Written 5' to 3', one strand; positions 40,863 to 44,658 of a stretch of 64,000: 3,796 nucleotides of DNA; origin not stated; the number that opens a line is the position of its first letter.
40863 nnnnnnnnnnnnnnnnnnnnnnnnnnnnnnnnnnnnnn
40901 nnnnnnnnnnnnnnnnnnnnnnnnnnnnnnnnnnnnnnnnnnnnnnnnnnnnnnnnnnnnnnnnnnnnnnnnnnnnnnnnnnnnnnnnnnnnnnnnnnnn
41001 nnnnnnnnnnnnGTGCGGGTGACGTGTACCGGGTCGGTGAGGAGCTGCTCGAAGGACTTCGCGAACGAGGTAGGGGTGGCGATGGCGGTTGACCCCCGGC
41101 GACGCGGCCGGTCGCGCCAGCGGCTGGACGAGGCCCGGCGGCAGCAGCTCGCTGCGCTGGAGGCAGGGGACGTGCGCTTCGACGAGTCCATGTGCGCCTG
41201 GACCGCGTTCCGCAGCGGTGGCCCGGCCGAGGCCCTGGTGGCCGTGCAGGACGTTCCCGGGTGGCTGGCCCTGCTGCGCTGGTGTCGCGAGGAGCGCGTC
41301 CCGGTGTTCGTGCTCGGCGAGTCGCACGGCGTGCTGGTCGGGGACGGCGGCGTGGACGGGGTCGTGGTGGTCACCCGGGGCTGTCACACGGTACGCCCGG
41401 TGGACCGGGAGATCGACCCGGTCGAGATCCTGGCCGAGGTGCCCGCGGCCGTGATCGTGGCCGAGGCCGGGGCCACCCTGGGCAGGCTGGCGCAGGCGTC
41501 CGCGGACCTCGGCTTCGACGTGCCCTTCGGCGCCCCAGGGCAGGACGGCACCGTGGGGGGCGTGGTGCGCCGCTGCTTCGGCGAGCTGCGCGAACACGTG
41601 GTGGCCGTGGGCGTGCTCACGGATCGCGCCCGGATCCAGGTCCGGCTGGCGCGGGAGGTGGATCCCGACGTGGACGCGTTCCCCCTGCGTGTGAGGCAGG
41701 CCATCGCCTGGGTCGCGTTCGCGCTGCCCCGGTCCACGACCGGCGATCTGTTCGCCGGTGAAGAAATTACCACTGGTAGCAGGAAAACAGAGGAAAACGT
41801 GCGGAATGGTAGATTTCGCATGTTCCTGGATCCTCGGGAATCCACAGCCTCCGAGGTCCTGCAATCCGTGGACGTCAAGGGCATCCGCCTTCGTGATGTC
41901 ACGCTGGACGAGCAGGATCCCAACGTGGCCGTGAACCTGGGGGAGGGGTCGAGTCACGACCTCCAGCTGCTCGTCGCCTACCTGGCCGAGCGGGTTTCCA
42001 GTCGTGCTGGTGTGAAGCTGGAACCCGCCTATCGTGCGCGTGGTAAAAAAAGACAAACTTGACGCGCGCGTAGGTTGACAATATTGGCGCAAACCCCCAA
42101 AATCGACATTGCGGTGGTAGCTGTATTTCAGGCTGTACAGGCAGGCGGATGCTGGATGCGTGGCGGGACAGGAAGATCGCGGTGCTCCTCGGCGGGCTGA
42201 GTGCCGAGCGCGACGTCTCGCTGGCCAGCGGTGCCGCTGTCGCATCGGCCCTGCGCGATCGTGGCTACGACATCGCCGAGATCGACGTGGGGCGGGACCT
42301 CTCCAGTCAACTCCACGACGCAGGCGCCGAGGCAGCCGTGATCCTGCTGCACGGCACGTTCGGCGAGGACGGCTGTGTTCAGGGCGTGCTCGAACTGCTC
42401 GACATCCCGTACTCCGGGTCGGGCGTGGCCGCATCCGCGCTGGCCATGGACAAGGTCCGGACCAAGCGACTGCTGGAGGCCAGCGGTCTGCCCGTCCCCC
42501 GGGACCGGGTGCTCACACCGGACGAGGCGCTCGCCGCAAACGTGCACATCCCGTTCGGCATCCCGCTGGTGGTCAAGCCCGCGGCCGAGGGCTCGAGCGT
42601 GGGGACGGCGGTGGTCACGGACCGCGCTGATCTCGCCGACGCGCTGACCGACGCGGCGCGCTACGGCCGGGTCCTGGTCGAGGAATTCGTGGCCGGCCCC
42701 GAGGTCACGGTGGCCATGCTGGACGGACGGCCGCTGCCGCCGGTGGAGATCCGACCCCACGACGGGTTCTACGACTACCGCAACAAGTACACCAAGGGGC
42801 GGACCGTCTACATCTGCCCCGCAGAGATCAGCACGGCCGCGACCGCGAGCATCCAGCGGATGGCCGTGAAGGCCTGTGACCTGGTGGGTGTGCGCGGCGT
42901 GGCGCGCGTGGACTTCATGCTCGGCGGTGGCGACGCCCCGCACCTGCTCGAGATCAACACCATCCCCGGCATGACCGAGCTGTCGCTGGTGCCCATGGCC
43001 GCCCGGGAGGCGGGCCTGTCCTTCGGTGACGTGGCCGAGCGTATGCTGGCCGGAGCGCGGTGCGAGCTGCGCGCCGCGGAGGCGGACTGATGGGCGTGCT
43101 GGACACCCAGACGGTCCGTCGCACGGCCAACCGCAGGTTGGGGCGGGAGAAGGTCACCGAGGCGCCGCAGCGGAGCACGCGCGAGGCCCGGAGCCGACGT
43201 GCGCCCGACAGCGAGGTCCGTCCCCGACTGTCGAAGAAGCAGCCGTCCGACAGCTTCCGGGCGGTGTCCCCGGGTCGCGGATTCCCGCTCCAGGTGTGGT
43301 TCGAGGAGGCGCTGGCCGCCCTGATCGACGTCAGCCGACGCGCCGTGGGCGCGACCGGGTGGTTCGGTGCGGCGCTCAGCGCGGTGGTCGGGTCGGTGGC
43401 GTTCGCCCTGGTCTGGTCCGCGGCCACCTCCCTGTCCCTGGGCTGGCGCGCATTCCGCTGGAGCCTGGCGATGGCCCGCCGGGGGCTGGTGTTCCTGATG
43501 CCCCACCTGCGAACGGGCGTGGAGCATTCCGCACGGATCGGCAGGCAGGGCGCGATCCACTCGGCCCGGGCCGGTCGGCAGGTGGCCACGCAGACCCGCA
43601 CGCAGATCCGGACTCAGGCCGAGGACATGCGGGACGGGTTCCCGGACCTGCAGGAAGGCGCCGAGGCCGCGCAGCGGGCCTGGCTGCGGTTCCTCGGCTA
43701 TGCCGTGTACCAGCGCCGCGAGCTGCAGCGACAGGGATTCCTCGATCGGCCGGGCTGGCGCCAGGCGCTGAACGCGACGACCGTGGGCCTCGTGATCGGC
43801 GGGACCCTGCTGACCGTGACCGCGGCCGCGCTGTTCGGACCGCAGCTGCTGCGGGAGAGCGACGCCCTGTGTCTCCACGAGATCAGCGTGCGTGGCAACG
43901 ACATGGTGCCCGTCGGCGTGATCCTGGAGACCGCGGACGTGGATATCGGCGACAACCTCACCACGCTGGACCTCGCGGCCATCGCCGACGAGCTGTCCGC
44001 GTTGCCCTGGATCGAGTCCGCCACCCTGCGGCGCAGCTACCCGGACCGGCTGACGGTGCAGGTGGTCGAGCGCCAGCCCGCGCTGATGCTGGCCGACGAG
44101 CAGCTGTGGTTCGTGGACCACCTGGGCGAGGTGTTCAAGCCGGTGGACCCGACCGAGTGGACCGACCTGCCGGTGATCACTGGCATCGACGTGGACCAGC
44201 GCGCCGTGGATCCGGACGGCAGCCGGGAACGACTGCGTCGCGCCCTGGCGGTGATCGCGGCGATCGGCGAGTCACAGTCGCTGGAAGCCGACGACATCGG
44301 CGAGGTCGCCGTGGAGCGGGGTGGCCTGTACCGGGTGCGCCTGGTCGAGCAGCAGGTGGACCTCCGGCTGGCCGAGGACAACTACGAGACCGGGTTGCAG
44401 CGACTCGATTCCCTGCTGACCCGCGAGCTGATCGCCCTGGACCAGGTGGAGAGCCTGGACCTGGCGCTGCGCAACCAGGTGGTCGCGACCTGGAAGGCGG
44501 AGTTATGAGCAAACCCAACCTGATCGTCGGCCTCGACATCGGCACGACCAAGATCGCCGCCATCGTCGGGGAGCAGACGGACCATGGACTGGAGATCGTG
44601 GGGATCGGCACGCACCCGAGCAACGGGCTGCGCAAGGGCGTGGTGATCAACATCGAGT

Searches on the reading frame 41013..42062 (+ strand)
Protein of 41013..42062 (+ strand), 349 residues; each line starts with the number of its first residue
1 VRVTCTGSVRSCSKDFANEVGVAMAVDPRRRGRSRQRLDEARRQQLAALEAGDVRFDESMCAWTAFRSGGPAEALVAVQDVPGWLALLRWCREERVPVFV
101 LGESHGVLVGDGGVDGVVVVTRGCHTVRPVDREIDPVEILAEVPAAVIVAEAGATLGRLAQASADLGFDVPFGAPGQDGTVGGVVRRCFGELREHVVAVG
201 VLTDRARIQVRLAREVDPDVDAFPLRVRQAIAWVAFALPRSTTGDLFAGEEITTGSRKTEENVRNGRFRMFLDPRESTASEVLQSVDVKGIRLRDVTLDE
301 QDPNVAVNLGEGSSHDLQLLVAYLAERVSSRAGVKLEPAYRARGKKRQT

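Call 9: search_protein_families(library=pfam, proteins=[window:41013-42062:+])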
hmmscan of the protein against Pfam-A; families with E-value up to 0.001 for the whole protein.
window:41013-42062:+ (349 aa): 2 families
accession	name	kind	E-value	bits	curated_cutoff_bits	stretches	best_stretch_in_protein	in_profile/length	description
PF01565.28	FAD_binding_4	-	2.5e-11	43.9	26.4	1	73-190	2-109/139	FAD binding domain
PF02873.21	MurB_C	-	6.3e-08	33.2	27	1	270-339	27-95/99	UDP-N-acetylenolpyruvoylglucosamine reductase, C-terminal domain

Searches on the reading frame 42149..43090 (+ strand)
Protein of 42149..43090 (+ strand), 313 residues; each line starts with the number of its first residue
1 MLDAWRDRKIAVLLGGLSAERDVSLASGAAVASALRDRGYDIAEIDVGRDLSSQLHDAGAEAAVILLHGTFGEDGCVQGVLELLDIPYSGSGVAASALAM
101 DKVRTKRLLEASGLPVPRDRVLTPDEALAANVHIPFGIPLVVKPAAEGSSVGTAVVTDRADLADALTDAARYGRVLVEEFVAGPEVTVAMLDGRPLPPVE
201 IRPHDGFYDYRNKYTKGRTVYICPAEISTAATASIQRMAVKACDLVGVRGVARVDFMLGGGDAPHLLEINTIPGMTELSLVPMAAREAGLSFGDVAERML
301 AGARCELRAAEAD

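Call 9: search_protein_families(library=pfam, proteins=[window:42149-43090:+])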
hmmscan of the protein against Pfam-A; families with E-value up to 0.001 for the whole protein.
window:42149-43090:+ (313 aa): 7 families
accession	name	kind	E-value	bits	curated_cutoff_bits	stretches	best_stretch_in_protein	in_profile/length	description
PF07478.18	Dala_Dala_lig_C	-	8.9e-50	169.5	24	1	113-300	6-203/204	D-ala D-ala ligase C-terminus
PF01820.27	Dala_Dala_lig_N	-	3.6e-19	69.9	34.6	2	59-91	89-121/121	D-ala D-ala ligase N-terminus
PF02655.19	ATP-grasp_3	-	9.6e-09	36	23.2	1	100-271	2-155/160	ATP-grasp domain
PF02786.22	CPSase_L_D2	-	2.3e-08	34.2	19.8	1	101-271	1-178/211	Carbamoyl-phosphate synthase L chain, ATP binding domain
PF02222.28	ATP-grasp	-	2.1e-07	31.2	27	1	108-258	2-149/179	ATP-grasp domain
PF13535.11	ATP-grasp_4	-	4.6e-05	23.5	27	0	137-249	2-127/160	ATP-grasp domain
PF01071.24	GARS_A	-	0.00014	22.2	27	1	101-270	2-186/194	Phosphoribosylglycinamide synthetase, ATP-grasp (A) domain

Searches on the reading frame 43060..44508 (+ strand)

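Call 9: search_protein_families(library=pfam, proteins=[window:43060-44508:+])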
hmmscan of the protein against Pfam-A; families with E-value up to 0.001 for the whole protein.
window:43060-44508:+ (482 aa): 1 family
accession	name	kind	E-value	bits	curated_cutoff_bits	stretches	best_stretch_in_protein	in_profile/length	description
PF08478.15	POTRA_1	-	1.2e-15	58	23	1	273-338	4-69/69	POTRA domain, FtsQ-type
